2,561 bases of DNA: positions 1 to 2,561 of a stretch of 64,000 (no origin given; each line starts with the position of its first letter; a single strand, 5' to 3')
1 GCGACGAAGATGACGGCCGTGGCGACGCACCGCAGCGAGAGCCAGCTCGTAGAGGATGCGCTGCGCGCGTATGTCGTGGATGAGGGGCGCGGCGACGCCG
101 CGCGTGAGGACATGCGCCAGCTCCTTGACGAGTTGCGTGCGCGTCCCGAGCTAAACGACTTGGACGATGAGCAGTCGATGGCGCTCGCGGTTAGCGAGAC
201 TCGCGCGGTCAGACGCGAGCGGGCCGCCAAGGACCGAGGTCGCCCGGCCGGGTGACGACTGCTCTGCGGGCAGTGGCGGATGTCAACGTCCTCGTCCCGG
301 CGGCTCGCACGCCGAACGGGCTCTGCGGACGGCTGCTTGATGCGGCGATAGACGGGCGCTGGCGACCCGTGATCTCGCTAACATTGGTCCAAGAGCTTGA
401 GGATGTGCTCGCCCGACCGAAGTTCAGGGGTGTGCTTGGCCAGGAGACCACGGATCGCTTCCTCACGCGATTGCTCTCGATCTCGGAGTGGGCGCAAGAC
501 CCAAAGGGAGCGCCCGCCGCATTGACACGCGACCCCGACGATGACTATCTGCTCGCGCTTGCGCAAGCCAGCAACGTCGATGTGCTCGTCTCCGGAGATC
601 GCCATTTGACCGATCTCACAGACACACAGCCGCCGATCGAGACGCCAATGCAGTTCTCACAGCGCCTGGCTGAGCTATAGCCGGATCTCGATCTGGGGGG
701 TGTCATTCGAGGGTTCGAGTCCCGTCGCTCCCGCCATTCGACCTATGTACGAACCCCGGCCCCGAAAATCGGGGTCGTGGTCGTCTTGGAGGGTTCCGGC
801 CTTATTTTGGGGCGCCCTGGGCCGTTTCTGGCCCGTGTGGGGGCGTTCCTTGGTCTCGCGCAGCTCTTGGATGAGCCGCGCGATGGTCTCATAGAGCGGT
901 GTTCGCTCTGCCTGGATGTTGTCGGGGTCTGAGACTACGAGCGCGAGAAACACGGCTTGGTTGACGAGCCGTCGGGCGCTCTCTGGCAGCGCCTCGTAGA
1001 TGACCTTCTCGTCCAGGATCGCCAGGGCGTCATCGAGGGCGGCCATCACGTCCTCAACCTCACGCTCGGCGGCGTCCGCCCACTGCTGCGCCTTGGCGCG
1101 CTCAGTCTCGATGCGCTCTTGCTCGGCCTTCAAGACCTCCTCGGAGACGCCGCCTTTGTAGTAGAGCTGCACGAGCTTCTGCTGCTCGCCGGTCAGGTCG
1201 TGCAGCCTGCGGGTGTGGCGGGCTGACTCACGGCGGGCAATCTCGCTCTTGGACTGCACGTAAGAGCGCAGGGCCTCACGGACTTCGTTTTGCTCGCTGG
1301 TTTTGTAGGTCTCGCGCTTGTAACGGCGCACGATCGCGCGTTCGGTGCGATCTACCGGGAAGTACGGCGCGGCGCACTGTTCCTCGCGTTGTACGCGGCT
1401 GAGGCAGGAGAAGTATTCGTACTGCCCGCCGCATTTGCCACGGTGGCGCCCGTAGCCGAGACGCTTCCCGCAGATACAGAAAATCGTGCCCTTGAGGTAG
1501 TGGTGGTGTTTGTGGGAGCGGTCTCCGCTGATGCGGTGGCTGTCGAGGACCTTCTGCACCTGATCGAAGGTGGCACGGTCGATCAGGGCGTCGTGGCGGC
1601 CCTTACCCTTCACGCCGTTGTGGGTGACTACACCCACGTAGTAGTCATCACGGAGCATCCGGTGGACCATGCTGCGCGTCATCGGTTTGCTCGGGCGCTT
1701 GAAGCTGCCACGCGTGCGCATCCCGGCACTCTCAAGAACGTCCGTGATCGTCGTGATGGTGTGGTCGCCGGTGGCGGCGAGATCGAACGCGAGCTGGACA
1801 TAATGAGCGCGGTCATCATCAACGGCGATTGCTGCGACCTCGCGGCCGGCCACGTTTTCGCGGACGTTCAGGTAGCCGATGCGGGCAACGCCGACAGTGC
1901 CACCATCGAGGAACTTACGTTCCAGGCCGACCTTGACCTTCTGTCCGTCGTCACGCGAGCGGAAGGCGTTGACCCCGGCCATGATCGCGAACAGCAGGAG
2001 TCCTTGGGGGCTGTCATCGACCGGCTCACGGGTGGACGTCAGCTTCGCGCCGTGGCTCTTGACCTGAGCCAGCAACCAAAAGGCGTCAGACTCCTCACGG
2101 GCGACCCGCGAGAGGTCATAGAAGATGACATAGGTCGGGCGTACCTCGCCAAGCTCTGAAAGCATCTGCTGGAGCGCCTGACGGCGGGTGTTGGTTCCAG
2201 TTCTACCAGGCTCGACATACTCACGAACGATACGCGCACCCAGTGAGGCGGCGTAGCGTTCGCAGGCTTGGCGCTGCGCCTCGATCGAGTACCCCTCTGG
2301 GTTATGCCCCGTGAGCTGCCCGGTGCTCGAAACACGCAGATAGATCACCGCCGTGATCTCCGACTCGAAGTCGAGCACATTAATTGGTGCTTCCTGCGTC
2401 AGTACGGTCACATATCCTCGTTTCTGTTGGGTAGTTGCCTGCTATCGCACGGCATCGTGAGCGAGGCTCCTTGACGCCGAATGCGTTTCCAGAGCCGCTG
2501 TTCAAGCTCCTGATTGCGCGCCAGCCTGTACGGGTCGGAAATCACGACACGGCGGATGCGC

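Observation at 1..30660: Tandem pile-up of related serine-recombinase integrative elements, each capped by a TA module, at a tRNA-3'-like att site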

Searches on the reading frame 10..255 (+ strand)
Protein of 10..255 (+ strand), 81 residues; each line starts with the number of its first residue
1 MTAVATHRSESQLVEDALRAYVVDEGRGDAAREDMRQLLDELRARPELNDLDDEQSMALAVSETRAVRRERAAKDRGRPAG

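Call 10: search_protein_families(library=pfam, proteins=[window:10-255:+], max_evalue=0.01)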
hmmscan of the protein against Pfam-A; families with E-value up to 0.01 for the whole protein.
window:10-255:+ (81 aa): 0 families
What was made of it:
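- On Large serine recombinase (serine integrase): LSR B in the window lacks this domain because it is truncated (call 10).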

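Call 62: search_protein_families(library=ncbifam, proteins=[window:10-255:+], max_evalue=0.001)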
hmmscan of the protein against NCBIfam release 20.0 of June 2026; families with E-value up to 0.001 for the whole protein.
window:10-255:+ (81 aa): 0 families

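Call 68: search_protein_families(library=pfam, proteins=[window:10-255:+], max_evalue=0.1)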
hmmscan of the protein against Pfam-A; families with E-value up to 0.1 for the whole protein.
window:10-255:+ (81 aa): 2 families
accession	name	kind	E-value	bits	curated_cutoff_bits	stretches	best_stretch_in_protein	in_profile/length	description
PF20089.4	DUF6481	-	0.025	15.6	24.6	1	27-74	12-59/119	Family of unknown function (DUF6481)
PF05402.18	PqqD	-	0.027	15.2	23.4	1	7-45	29-64/67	Coenzyme PQQ synthesis protein D (PqqD)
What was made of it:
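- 1..255 (+): Antitoxin gene of element E1, cut by the window start (in-window ORF 10-255). No Pfam hit for the in-window part (calls 10, 68).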

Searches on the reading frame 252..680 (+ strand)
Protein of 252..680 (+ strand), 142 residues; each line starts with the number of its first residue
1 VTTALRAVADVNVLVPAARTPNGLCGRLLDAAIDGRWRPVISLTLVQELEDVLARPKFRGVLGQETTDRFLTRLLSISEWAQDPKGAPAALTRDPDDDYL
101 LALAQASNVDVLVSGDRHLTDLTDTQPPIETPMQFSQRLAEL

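Call 10: search_protein_families(library=pfam, proteins=[window:252-680:+], max_evalue=0.01)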
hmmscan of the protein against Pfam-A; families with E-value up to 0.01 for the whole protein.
window:252-680:+ (142 aa): 1 family
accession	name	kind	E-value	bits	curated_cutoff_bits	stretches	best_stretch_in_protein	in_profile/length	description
PF13470.12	PIN_3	-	3.3e-17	63.8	27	1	6-118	1-115/115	PIN domain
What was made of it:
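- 252..680 (+): PIN_3 toxin at the right end of element E1. PF13470 E = 3e-17 (call 10).
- On Type II toxin-antitoxin module: 10-255 with 252-680, PIN_3 (call 10).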

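Call 15: find_encoding_contigs(protein=window:252-680:+, flank=10000, max_places=6)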
Protein window:252-680:+ (142 aa): 1 contig read that carries it; 1 place shown.
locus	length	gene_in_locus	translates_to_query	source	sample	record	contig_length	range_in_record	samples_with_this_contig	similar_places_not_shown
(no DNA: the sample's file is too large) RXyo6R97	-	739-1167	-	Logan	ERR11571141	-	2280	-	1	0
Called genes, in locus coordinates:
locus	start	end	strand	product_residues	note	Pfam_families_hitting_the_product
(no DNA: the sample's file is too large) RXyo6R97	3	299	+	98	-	?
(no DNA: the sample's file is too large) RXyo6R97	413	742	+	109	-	PF22180:RH3_dom (weak)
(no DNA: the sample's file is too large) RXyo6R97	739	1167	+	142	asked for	PF13470:PIN_3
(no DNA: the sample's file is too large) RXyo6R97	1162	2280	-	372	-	?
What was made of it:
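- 1..255 (+): An independent assembly calls a 109-aa product here with a weak RHH-type Pfam hit (call 15).
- A separate assembly reproduces the TA / LSR A junction (call 15). An independent read-set assembly (Logan ERR11571141) reproduces the TA / LSR A junction gene for gene (call 15).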

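Call 62: search_protein_families(library=ncbifam, proteins=[window:252-680:+], max_evalue=0.001)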
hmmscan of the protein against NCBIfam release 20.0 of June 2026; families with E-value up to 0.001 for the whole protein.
window:252-680:+ (142 aa): 1 family
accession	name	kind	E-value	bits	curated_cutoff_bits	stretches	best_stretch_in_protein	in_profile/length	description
TIGR00305.1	TIGR00305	equivalog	6.3e-15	55.5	29.15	1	7-122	2-115/115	putative toxin-antitoxin system toxin component, PIN family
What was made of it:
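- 252..680 (+): TIGR00305 E = 6e-15 (call 62).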

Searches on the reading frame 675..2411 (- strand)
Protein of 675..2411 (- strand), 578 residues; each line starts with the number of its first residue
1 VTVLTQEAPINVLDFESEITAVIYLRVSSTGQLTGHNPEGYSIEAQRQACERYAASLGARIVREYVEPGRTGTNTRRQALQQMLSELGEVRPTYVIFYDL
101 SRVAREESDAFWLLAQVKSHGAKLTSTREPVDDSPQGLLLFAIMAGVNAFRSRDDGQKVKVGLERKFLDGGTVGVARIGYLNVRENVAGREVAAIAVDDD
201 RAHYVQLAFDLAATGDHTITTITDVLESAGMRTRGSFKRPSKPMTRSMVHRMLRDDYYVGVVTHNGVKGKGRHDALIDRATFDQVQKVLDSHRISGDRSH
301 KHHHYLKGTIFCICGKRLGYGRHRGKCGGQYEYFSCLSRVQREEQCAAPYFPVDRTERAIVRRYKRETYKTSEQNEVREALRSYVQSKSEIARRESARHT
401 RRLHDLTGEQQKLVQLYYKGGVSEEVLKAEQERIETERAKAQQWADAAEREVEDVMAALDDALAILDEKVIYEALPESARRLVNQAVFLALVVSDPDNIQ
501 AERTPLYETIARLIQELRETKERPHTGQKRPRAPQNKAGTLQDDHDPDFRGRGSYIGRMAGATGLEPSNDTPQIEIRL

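Call 10: search_protein_families(library=pfam, proteins=[window:675-2411:-], max_evalue=0.01)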
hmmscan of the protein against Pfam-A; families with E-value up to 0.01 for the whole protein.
window:675-2411:- (578 aa): 3 families
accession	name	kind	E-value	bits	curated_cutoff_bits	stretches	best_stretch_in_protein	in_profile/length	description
PF00239.26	Resolvase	-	1.1e-24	87.6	23.3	1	21-170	1-143/145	Resolvase, N terminal domain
PF07508.19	Recombinase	-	8.8e-11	42.4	21.1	1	200-290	2-100/102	Recombinase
PF13408.12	Zn_ribbon_recom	-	3.1e-05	24.7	25.3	1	306-364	2-57/58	Recombinase zinc beta ribbon domain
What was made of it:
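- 675..2411 (-): Intact large serine recombinase LSR A (578 aa). Its last ~25 codons are read from the att/tRNA sequence. Resolvase, Recombinase and Zn_ribbon_recom domains (call 10).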

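Call 22: find_related_loci(query=window:678-2411:-, collection=genome_contigs, flank=10000)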
Query window:678-2411:- (578 aa) in genome_contigs; peptide patterns used: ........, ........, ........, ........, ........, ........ (x = any residue, [..] = any of these).
134 stretches matched a pattern; 25 encode a relative of the query (tblastn E <= 1e-3); 23 distinct loci.
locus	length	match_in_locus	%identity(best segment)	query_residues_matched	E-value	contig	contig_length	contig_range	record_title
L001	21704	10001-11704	91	1-569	0e+0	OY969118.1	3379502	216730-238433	MAG: uncultured Solirubrobacterales bacterium isolate MFD10113.bin.2.33 genome assembly, chromosome: 1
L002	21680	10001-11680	90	9-569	0e+0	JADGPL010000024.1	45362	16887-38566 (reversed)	MAG: Solirubrobacteraceae bacterium isolate Chersky.17_7 contig-100_78, whole genome shotgun sequence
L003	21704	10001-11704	88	1-569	0e+0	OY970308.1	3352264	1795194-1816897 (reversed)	MAG: uncultured Solirubrobacteraceae bacterium isolate MFD02134.bin.c.2 genome assembly, chromosome: 1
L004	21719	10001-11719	85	1-572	0e+0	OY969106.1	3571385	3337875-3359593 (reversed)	MAG: uncultured Solirubrobacteraceae bacterium isolate MFD05705.bin.c.3 genome assembly, chromosome: 1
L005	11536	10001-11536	90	2-517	0e+0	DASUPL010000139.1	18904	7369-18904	MAG TPA_asm: Solirubrobacteraceae bacterium isolate SMAG_U1654 k141_763528, whole genome shotgun sequence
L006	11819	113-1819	79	1-569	0e+0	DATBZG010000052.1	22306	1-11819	MAG TPA_asm: Solirubrobacteraceae bacterium isolate SMAG_U7613 k141_2465195, whole genome shotgun sequence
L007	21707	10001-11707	77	1-569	0e+0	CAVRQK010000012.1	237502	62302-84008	MAG: uncultured Solirubrobacteraceae bacterium isolate MFD01188.bin.3.182 genome assembly, contig: contig_31718, whole g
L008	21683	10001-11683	71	9-571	0e+0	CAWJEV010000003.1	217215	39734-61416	MAG: uncultured Solirubrobacterales bacterium isolate MFD09222.bin.1.130 genome assembly, contig: contig_46520, whole ge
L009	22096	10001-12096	70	6-568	0e+0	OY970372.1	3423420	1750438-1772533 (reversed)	MAG: uncultured Solirubrobacterales bacterium isolate MFD10113.bin.1.38 genome assembly, chromosome: 1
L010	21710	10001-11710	68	3-574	0e+0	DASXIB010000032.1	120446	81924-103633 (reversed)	MAG TPA_asm: Solirubrobacteraceae bacterium isolate SMAG_U5210 k141_1508442, whole genome shotgun sequence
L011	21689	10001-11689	87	9-574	0e+0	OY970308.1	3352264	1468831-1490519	MAG: uncultured Solirubrobacteraceae bacterium isolate MFD02134.bin.c.2 genome assembly, chromosome: 1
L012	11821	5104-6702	68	22-553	0e+0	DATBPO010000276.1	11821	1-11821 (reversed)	MAG TPA_asm: Solirubrobacteraceae bacterium isolate SMAG_U4079 k141_1076576, whole genome shotgun sequence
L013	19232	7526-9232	84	1-569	0e+0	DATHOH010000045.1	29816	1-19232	MAG TPA_asm: Solirubrobacteraceae bacterium isolate SMAG_U12679 k141_1498674, whole genome shotgun sequence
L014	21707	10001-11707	78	1-569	0e+0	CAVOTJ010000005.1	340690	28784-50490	MAG: uncultured Solirubrobacteraceae bacterium isolate MFD00082.bin.2.81 genome assembly, contig: contig_20882, whole ge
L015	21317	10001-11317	66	131-569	0e+0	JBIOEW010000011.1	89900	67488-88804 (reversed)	MAG: Solirubrobacterales bacterium isolate GcA5-6 k141_383083_length_89900_cov_86.0251, whole genome shotgun sequence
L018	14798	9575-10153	89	377-569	1e-105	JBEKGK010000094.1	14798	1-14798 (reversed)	MAG: Solirubrobacteraceae bacterium isolate SPRUCE 251 SPRUCE_251_94, whole genome shotgun sequence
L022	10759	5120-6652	23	5-569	6e-15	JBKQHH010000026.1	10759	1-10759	MAG: Solirubrobacteraceae bacterium isolate MHr3G3H3I__bin_89 MHr3G3H3I_000000049710, whole genome shotgun sequence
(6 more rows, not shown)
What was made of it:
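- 675..2411 (-): 57-91% identical homologues in 18 Solirubrobacterales genome loci, L001-L018 (call 22).
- The relatives are all MAGs (call 22).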

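Call 38: search_protein_families(library=pfam, proteins=[L022:5039-6868:+, L022:889-2127:-, L022:433-774:+, L022:4209-4757:-, L022:3949-4488:-, L022:2497-2934:-, L022:2042-2485:-, L018:4661-5890:+, L018:6090-6917:+], max_evalue=0.01)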
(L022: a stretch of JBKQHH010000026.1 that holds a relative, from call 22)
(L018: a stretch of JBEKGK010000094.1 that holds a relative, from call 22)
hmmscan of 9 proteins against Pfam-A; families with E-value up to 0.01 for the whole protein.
L022:5039-6868:+ (609 aa): 3 families
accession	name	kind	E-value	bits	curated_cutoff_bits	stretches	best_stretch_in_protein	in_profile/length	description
PF00239.26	Resolvase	-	3.8e-26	92.4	23.3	1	42-192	1-144/145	Resolvase, N terminal domain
PF07508.19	Recombinase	-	2.4e-14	53.9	21.1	1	214-303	1-100/102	Recombinase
PF13408.12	Zn_ribbon_recom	-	9e-10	39.2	25.3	1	319-374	1-56/58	Recombinase zinc beta ribbon domain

L022:889-2127:- (412 aa): 0 families

L022:433-774:+ (113 aa): 0 families

L022:4209-4757:- (182 aa): 0 families

L022:3949-4488:- (179 aa): 0 families

L022:2497-2934:- (145 aa): 0 families

L022:2042-2485:- (147 aa): 0 families

L018:4661-5890:+ (409 aa): 9 families
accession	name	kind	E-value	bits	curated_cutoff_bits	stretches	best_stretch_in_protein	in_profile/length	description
PF01695.23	IstB_IS21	-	4.5e-65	219.9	24.1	1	165-398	2-235/238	IstB-like ATP binding protein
PF13481.12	AAA_25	-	1.2e-07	32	27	1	237-325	16-104/195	AAA domain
PF00004.35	AAA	-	0.00014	22.8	21.2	1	258-358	1-111/131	ATPase family associated with various cellular activities (AAA)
PF02562.22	PhoH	-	0.00017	21.6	27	1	252-287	16-51/205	PhoH-like protein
PF00308.24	Bac_DnaA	-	0.00026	21.7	23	1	254-354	33-135/162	Bacterial DnaA ATPAse domain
PF01656.29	CbiA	-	0.0011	19.4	25.4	1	259-287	3-31/125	CobQ/CobB/MinD/ParA nucleotide binding domain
PF20720.3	nSTAND3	-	0.0013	18.9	27.2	1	253-287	15-49/155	Novel STAND NTPase 3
PF13604.12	AAA_30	-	0.0031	17.7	27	1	257-332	20-104/191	AAA domain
PF05729.18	NACHT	-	0.0089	16.3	26.7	0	258-352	3-86/167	NACHT domain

L018:6090-6917:+ (275 aa): 1 family
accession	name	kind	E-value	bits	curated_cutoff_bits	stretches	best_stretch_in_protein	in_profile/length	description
PF13408.12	Zn_ribbon_recom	-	7.7e-11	42.6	25.3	1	23-76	2-55/58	Recombinase zinc beta ribbon domain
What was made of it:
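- On Large serine recombinase (serine integrase): Its relative in L022 has it (call 38).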

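Call 62: search_protein_families(library=ncbifam, proteins=[window:675-2411:-], max_evalue=0.001)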
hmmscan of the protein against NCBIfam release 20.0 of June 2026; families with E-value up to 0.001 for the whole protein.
window:675-2411:- (578 aa): 5 families
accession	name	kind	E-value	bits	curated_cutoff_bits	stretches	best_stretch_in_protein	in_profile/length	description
NF047347.1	SCCmet_CcrC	equivalog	2.8e-20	72.3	900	1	22-448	6-452/558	cassette chromosome recombinase CcrC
NF047343.1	SCCmet_CcrB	equivalog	1.3e-15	57.1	900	1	22-265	10-239/542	cassette chromosome recombinase CcrB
NF041201.1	recomb_XisF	equivalog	6.6e-13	48.4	375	1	71-459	40-435/465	fdxN element excision recombinase XisF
NF047344.1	SCCmet_CcrA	equivalog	0.00024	20.3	700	1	41-363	16-320/442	cassette chromosome recombinase CcrA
NF005953.0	PRK08026.1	subfamily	0.00059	19.5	619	1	352-467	357-472/548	FliC/FljB family flagellin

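Call 66: find_encoding_contigs(protein=window:675-2411:-, flank=10000, max_places=6)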
Protein window:675-2411:- (578 aa): no gene with exactly this product is on record in the collection.

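Call 68: search_protein_families(library=pfam, proteins=[L018:7164-7415:-, L018:6940-7167:-, L011:11923-12210:-], max_evalue=0.1)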
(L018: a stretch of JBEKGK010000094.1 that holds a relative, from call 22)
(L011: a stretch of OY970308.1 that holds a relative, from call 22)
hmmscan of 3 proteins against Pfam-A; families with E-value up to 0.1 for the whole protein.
L018:7164-7415:- (83 aa): 3 families
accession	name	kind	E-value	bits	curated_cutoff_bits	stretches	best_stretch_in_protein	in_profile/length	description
PF15919.11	HicB_lk_antitox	-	3.6e-09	37.3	27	1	16-72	1-57/123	HicB_like antitoxin of bacterial toxin-antitoxin system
PF21748.3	UPF0150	-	0.00065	20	27.3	1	25-60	18-53/64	UPF0150-like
PF24113.1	DUF7387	-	0.02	15.7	27.9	1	38-59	33-54/85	Family of unknown function (DUF7387)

L018:6940-7167:- (75 aa): 2 families
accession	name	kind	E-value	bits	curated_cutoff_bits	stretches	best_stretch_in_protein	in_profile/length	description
PF07927.17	HicA_toxin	-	3.1e-19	69.2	27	1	11-66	2-58/58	HicA toxin of bacterial toxin-antitoxin,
PF00253.27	Ribosomal_S14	-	0.095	12.9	27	0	44-74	11-41/54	Ribosomal protein S14p/S29e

L011:11923-12210:- (95 aa): 5 families
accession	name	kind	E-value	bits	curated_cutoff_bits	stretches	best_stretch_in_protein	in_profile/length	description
PF01402.27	RHH_1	-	1.3e-05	25.4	20.5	1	58-93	3-38/39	Ribbon-helix-helix protein, copG family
PF07499.19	RuvA_C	-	0.0069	17.3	24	1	70-89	24-44/47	RuvA, C-terminal domain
PF13565.12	HTH_32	-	0.053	14.5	33.7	0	38-90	6-59/73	Homeodomain-like domain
PF19807.5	DUF6290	-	0.072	13.7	27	0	56-89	3-36/72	Family of unknown function (DUF6290)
PF22513.2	FitA-like_RHH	-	0.076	13.4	27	1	61-90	8-37/39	Antitoxin FitA-like, ribbon-helix-helix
